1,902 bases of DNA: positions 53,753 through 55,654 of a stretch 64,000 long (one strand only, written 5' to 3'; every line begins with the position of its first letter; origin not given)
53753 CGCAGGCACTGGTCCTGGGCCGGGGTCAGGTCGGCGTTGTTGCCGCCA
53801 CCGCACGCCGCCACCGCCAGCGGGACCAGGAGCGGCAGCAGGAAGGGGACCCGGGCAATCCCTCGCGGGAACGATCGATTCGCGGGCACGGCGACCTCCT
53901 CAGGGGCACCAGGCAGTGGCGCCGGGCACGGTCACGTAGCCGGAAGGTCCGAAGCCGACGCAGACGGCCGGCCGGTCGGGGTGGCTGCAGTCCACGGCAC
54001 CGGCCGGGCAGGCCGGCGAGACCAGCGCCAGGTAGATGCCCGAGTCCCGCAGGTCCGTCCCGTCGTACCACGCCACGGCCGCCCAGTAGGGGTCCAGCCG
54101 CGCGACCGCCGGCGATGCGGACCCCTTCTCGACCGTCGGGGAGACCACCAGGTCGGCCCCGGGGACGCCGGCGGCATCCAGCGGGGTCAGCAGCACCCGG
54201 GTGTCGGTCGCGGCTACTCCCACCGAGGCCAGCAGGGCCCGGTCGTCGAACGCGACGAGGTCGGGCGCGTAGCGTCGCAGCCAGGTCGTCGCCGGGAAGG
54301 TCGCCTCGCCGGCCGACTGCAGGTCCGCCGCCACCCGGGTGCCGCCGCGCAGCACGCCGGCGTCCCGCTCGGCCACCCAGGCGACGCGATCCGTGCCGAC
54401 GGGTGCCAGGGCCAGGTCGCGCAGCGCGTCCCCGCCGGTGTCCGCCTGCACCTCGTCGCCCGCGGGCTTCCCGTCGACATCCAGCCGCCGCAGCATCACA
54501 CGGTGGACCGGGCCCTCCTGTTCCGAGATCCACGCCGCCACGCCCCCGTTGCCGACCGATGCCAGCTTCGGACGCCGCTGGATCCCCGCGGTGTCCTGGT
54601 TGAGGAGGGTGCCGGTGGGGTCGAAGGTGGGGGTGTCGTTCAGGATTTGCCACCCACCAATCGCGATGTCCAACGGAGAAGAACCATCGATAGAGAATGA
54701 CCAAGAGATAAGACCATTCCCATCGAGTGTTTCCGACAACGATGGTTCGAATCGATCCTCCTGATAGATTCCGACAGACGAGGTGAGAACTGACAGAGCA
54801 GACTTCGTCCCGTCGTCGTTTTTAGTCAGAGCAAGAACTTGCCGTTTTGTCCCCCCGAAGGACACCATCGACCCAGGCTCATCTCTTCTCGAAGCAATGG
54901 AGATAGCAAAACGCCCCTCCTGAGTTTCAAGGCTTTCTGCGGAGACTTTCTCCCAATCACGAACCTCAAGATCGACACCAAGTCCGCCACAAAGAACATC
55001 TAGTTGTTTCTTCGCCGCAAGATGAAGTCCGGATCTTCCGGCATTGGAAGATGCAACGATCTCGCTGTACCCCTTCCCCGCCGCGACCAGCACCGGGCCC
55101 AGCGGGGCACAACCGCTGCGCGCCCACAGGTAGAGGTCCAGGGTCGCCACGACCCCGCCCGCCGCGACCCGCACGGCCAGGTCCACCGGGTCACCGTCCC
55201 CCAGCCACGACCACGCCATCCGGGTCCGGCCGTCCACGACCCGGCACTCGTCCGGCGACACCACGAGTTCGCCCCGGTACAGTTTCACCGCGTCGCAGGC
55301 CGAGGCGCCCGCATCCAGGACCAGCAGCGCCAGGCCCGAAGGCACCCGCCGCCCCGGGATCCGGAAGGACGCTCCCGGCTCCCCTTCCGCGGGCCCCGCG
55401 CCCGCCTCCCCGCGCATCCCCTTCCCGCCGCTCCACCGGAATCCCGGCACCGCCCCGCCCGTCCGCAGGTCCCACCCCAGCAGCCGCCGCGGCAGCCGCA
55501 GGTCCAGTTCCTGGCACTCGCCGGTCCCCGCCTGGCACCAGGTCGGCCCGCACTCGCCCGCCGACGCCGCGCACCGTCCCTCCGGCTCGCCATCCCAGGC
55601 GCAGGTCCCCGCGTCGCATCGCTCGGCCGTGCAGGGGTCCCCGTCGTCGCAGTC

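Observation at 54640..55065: In-frame low-GC, foreign-codon segment embedded in a giant Cys-rich lipoprotein gene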

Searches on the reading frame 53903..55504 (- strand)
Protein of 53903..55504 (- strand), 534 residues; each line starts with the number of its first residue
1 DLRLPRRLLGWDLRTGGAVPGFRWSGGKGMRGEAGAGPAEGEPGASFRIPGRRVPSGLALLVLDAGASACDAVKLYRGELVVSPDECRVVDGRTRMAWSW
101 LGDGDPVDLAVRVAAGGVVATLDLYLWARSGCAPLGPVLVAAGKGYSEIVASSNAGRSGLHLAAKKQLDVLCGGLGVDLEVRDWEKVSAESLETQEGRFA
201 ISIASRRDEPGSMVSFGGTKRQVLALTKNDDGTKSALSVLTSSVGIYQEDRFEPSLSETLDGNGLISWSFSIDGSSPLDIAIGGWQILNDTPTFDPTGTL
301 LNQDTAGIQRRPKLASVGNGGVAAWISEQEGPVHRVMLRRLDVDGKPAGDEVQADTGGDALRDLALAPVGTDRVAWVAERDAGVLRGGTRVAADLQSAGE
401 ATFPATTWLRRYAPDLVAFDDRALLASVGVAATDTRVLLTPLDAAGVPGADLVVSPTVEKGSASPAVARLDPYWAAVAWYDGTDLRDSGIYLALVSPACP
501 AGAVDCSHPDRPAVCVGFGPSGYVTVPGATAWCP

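Call 10: find_homologous_proteins(query=window:53903-55504:-)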
Query window:53903-55504:- (534 aa): 2 proteins with E <= 0.001 among 8000 candidates.
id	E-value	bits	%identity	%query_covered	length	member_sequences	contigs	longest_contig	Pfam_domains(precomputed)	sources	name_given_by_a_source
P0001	2.9e-161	556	53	100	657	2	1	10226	-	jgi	jgi:hypothetical protein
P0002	1.6e-44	171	100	16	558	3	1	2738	PF00526.24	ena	-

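Call 12: find_encoding_contigs(protein=P0001, flank=10000)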
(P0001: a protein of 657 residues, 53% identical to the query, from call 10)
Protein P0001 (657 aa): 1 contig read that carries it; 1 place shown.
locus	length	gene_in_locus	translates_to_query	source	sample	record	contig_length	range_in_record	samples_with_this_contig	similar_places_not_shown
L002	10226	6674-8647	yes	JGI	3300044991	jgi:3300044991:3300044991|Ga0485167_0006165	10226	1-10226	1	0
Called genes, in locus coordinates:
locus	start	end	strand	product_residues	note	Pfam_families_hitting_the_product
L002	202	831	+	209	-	PF02397:Bac_transf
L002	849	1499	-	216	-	PF09335:VTT_dom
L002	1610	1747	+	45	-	-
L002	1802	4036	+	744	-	PF07719:TPR_2 (faint), PF13428:TPR_14 (faint), PF14559:TPR_19 (faint), PF13432:TPR_16 (weak), PF01464:SLT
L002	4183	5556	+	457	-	-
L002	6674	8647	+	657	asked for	-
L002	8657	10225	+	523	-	?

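Call 13: find_encoding_contigs(protein=P0002, flank=5000)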
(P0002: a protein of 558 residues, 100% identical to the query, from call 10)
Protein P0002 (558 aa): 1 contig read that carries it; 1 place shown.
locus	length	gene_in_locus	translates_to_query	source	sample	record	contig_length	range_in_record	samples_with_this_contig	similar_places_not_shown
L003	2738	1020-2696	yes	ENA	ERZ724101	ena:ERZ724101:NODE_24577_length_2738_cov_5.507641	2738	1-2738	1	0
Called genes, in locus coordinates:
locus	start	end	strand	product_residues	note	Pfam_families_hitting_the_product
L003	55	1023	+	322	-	-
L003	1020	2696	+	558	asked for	PF00526:Dicty_CTDC (weak)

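Call 17: find_related_loci(query=A1, collection=genome_contigs, flank=6000)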
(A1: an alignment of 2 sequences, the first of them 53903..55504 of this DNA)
Query A1 (534 aa) in genome_contigs; peptide patterns used: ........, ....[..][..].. (x = any residue, [..] = any of these).
94 stretches matched a pattern; 2 encode a relative of the query (tblastn E <= 1e-3); 2 distinct loci.
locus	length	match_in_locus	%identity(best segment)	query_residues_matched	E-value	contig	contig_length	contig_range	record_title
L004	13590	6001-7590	56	1-533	1e-176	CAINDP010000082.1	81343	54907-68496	MAG: uncultured Myxococcales bacterium isolate Loclat_bin-06029 genome assembly, contig: bin-06029:082/273, whole genome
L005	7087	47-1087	51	186-533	2e-108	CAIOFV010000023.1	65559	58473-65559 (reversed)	MAG: uncultured Myxococcales bacterium isolate MJ-time_bin-5834 genome assembly, contig: bin-5834:023/173, whole genome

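Call 18: find_related_loci(query=A1, collection=metagenome_contigs, flank=6000)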
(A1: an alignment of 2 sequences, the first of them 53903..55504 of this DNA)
Query A1 (534 aa) in metagenome_contigs; peptide patterns used: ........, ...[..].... (x = any residue, [..] = any of these).
600 stretches matched a pattern (row limit reached: there are more); 1 encode a relative of the query (tblastn E <= 1e-3); 1 distinct loci.
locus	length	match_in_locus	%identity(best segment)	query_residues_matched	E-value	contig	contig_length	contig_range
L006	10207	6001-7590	54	1-533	3e-172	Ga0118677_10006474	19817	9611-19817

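Call 32: find_homologous_proteins(query=A2)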
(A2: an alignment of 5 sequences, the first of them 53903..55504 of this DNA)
Query A2 (5 sequences) (534 aa, profile of the alignment): 4 proteins with E <= 0.001 among 8000 candidates.
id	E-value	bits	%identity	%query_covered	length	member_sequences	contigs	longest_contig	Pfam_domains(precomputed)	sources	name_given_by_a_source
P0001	9.2e-297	1003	53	100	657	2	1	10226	-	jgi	jgi:hypothetical protein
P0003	1.1e-159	551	58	50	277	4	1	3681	-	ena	-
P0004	1.5e-144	501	59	51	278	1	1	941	-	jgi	jgi:hypothetical protein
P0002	6.1e-38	149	100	16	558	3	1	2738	PF00526.24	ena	-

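Call 33: find_encoding_contigs(protein=P0003, flank=5000)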
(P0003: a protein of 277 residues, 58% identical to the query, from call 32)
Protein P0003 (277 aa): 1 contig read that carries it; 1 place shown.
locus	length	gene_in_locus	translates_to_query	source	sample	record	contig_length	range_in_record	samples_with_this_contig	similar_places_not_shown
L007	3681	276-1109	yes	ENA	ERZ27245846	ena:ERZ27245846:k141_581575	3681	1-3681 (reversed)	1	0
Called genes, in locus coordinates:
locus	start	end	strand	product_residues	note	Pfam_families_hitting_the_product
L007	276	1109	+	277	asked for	-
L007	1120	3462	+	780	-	-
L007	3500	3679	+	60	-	?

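Call 34: find_encoding_contigs(protein=P0004, flank=5000)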
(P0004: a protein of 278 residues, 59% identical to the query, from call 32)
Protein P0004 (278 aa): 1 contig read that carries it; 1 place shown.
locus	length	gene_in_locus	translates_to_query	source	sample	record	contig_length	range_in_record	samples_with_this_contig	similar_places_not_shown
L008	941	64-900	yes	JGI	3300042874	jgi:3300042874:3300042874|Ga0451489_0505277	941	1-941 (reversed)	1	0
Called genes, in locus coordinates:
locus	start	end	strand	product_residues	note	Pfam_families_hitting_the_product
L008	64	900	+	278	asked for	-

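Call 43: search_protein_representatives(protein=window:53903-55504:-)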
Query: 534 residues. Proteins with E-value up to 0.001 (for the whole library): 196; up to 1e-10: 33; up to 1e-30: 10. The best 150 are listed.
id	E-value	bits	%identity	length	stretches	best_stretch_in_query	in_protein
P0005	6.5e-187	639.2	59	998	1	1-534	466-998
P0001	9.2e-162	556.2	53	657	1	1-533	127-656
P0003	1.2e-95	338.0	58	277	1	266-533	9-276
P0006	5.2e-53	197.2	33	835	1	1-534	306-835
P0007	1.5e-52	195.7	36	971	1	1-534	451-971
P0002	4.9e-45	170.9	100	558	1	1-86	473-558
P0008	2.2e-36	142.4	29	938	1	2-533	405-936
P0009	1.1e-32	130.1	28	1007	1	3-534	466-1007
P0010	2.1e-32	129.2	28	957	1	1-533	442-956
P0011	3.0e-32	128.7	28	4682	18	246-464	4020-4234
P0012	1.1e-28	117.0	32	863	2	254-534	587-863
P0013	2.1e-28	116.0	31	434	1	107-534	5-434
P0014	6.0e-28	114.5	32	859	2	1-152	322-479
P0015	2.2e-27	112.7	30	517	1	9-534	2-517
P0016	8.4e-27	110.7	31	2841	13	298-494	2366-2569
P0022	1.1e-17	80.7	29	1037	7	243-390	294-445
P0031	5.0e-11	58.7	36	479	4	248-356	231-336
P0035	2.2e-10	56.5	35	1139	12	302-360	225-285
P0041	8.6e-09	51.3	35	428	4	290-381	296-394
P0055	9.5e-08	47.9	36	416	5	301-361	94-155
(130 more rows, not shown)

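Call 45: search_protein_families(library=pfam, proteins=[P0005, P0006, P0007, P0008, P0022, P0035, P0031, P0041, P0055], max_evalue=0.001)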
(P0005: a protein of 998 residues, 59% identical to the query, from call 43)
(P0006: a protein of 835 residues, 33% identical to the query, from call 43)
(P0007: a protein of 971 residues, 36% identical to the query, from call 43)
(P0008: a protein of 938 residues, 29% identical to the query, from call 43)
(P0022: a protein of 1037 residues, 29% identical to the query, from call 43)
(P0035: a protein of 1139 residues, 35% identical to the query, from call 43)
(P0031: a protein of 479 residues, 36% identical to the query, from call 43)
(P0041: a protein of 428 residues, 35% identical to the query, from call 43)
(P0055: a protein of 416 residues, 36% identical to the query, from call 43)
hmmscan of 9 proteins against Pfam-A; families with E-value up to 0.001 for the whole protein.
P0005 (998 aa): 1 family
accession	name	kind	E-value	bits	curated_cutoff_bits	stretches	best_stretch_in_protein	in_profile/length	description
PF00526.23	Dicty_CTDC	-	2.2e-11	43.8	27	3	355-374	1-19/24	Dictyostelium (slime mold) repeat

P0006 (835 aa): 1 family
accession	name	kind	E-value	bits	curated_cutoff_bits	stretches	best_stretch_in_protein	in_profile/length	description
PF00526.23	Dicty_CTDC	-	1.3e-08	34.9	27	3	141-160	2-21/24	Dictyostelium (slime mold) repeat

P0007 (971 aa): 1 family
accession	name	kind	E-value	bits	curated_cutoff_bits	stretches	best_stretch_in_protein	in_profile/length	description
PF00526.23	Dicty_CTDC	-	3.1e-09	36.9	27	2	238-259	1-21/24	Dictyostelium (slime mold) repeat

P0008 (938 aa): 1 family
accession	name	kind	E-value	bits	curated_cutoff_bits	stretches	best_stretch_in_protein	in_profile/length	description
PF00526.23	Dicty_CTDC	-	3.8e-14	52.6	27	3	239-260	2-23/24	Dictyostelium (slime mold) repeat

P0022 (1037 aa): 4 families
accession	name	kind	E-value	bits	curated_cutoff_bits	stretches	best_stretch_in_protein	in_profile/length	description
PF04616.20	Glyco_hydro_43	-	6.3e-12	45.9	32.2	0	302-416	66-175/288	Glycosyl hydrolases family 43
PF18962.6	Por_Secre_tail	-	3.3e-09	37.3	27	1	961-1030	2-70/75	Secretion system C-terminal sorting domain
PF04234.18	CopC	-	1.3e-05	26.5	23.3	0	175-216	44-82/92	CopC domain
PF17936.7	Big_6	-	2.2e-05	25.1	27.6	0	126-164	26-64/83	Bacterial Ig domain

P0035 (1139 aa): 4 families
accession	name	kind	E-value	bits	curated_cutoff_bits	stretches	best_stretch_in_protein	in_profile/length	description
PF17417.8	Glycoprot_B_PH2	-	2e-10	41.3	23.7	0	576-607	62-93/97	Herpesvirus Glycoprotein B PH-like domain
PF21025.2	Fapy_DNA_glyco_C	-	1.3e-07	31.7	27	0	887-907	12-32/49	Formamidopyrimidine-DNA glycosylase C-terminal domain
PF04234.18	CopC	-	6.8e-07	30.6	23.3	0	799-828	52-81/92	CopC domain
PF00404.24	Dockerin_1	-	9.4e-05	23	22.9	1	1075-1132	2-56/57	Dockerin type I domain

P0031 (479 aa): 2 families
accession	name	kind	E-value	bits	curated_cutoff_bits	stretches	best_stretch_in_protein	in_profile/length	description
PF00700.27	Flagellin_C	-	9.2e-21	74.4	23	1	392-473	1-82/86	Bacterial flagellin C-terminal helical region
PF04234.18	CopC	-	1.2e-06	29.9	23.3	0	18-43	57-82/92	CopC domain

P0041 (428 aa): 0 families

P0055 (416 aa): 0 families

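Call 46: find_encoding_contigs(protein=P0005, flank=6000)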
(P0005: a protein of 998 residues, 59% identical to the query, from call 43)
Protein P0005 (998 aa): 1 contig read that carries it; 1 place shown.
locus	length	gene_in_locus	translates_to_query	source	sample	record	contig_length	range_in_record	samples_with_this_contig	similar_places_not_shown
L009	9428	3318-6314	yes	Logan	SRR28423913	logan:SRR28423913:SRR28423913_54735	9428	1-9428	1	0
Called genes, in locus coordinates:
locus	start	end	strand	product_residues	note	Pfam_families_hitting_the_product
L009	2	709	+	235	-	?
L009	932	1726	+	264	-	PF00929:RNase_T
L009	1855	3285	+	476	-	-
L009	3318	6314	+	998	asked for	PF00526:Dicty_CTDC (weak)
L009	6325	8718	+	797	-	-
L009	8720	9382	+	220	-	PF13483:Lactamase_B_3, PF12706:Lactamase_B_2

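Call 47: find_encoding_contigs(protein=P0007, flank=6000)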
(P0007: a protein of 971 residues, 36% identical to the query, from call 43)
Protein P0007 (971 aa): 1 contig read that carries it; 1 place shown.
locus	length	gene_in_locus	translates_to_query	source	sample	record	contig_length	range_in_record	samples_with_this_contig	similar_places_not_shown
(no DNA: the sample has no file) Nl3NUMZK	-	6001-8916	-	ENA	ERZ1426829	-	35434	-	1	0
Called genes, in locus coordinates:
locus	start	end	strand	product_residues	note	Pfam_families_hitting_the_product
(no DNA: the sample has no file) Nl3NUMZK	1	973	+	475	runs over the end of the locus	PF13620:CarboxypepD_reg (weak)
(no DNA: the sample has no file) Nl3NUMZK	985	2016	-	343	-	-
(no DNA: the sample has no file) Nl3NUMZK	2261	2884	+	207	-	-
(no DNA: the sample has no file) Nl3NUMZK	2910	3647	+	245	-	-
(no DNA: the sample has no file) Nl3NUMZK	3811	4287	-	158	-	-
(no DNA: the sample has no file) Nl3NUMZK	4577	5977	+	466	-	-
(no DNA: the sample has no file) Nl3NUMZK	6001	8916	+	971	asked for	PF00526:Dicty_CTDC (weak)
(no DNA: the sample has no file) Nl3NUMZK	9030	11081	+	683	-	PF00526:Dicty_CTDC (faint)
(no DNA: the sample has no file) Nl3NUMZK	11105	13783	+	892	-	PF11617:Cu-binding_MopE (faint), PF00526:Dicty_CTDC (weak)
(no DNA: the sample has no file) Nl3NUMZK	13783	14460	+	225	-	PF13483:Lactamase_B_3, PF12706:Lactamase_B_2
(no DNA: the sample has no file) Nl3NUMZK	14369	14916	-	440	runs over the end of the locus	PF08448:PAS_4 (weak), PF02518:HATPase_c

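Call 48: find_encoding_contigs(protein=P0006, flank=6000)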
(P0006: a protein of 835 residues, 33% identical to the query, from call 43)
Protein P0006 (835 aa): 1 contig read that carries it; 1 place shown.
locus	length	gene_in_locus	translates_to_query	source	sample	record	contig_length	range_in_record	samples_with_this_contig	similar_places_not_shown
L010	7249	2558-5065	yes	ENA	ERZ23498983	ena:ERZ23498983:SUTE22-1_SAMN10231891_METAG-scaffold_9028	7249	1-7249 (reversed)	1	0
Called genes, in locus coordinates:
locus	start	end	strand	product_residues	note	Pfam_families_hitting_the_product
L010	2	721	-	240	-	?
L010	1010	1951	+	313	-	-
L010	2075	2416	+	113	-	-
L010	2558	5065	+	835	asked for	PF00526:Dicty_CTDC (faint)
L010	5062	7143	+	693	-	PF00526:Dicty_CTDC (weak)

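Call 49: find_encoding_contigs(protein=P0008, flank=6000)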
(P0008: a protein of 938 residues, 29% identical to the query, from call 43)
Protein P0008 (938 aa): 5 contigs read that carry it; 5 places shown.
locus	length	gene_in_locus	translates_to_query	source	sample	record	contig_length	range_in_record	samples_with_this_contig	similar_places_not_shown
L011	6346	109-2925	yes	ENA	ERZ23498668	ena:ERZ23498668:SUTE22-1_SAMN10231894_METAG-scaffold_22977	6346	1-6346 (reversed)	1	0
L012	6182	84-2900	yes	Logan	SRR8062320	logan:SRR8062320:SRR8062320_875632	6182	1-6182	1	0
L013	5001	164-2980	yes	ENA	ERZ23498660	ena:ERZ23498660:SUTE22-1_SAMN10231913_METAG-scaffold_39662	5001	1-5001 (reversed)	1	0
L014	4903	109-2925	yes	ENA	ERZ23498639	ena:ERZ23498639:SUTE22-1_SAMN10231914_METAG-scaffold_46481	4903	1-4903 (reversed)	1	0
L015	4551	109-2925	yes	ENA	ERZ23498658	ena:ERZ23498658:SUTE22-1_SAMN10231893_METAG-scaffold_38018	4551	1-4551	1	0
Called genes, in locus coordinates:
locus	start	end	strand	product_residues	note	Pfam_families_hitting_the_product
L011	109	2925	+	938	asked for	PF00526:Dicty_CTDC (weak)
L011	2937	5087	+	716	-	PF00526:Dicty_CTDC (weak)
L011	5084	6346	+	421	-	?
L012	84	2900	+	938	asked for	PF00526:Dicty_CTDC (weak)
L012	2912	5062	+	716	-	PF00526:Dicty_CTDC (weak)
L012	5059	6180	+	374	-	?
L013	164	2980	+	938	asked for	PF00526:Dicty_CTDC (weak)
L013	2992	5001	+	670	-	?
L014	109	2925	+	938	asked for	PF00526:Dicty_CTDC (weak)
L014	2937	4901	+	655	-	?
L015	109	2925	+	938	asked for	PF00526:Dicty_CTDC (weak)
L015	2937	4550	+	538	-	?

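Call 50: predict_structure(alignment_id=A3)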
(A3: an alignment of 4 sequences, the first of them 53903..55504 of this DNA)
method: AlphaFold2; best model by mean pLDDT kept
length: 534 residues; sequences in the alignment: 4
mean_pLDDT: 47.0   pTM: 0.47
mean pLDDT of the five models: 47.0, 42.2, 37.6, 30.9, 30.6
residues with pLDDT >= 90: 10; 70-90: 92; 50-70: 120; < 50: 312
segments of 3 or more residues with pLDDT < 50: 1-49, 51-60, 101-107, 115-252, 270-277, 286-294, 410-412, 433-435, 455-534
pLDDT, mean of each block of 10 residues (from residue 1): 24 22 21 27 44 46 54 60 63 60 49 45 39 31 25 23 24 22 21 21 22 23 26 26 25 53 56 45 50 49 63 79 81 79 80 80 81 87 81 86 62 60 65 58 75 45 33 46 35 30 35 32 32 28
secondary structure, 60 per line:
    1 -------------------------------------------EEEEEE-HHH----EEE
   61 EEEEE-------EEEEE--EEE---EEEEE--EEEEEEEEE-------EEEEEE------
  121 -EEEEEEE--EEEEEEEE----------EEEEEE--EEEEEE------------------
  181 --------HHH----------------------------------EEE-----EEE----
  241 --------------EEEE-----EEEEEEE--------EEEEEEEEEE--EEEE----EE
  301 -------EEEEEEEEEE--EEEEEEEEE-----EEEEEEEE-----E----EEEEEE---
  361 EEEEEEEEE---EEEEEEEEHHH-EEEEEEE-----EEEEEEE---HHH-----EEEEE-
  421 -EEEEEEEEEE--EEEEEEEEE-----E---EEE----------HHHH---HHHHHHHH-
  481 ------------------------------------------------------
elements in order: E44-49 E58-65 E73-77 E80-82 E86-90 E93-101 E109-114 E122-128 E131-138 E149-154 E157-162 E226-228 E234-236 E255-258 E264-270 E279-288 E291-294 E308-317 E320-328 E334-341 E352-357 E361-369 E373-380 E385-391 E397-403 E415-419 E422-431 E434-442 E452-454 H465-468 H472-479

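Call 67: predict_structure(alignment_id=A5)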
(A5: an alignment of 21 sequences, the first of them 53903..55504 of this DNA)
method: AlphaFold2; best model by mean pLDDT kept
length: 534 residues; sequences in the alignment: 21
mean_pLDDT: 91.7   pTM: 0.91
mean pLDDT of the five models: 91.7, 91.1, 90.2, 90.1, 90.0
residues with pLDDT >= 90: 397; 70-90: 131; 50-70: 6; < 50: 0
segments of 3 or more residues with pLDDT < 50: none
pLDDT, mean of each block of 10 residues (from residue 1): 88 91 93 96 94 84 94 94 93 91 87 96 92 91 95 78 93 84 86 82 87 91 90 85 90 93 93 92 93 95 94 94 95 93 94 95 95 95 93 93 85 94 96 94 92 94 93 91 94 94 94 95 93 89
secondary structure, 60 per line:
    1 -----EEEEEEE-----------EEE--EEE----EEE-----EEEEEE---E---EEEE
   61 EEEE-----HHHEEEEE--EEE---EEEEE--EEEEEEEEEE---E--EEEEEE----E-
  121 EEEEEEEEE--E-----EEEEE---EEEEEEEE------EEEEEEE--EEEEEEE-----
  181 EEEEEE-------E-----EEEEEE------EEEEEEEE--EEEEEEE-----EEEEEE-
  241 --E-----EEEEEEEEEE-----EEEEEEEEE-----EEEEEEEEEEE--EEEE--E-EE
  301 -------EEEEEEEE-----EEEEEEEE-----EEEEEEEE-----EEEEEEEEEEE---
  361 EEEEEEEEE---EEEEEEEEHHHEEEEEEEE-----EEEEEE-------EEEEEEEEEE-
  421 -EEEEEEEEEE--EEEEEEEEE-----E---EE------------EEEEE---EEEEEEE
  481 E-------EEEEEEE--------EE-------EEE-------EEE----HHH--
elements in order: E6-12 E24-26 E29-31 E36-38 E44-49 E57-64 E73-77 E80-82 E86-90 E93-102 E109-114 E121-129 E138-142 E146-153 E160-166 E169-175 E181-186 E200-205 E212-219 E222-228 E234-239 E249-258 E264-272 E278-288 E291-294 E308-315 E321-328 E334-341 E347-357 E361-369 E373-380 E384-391 E397-402 E410-419 E422-431 E434-442 E466-470 E474-481 E489-495 E513-515 E523-525
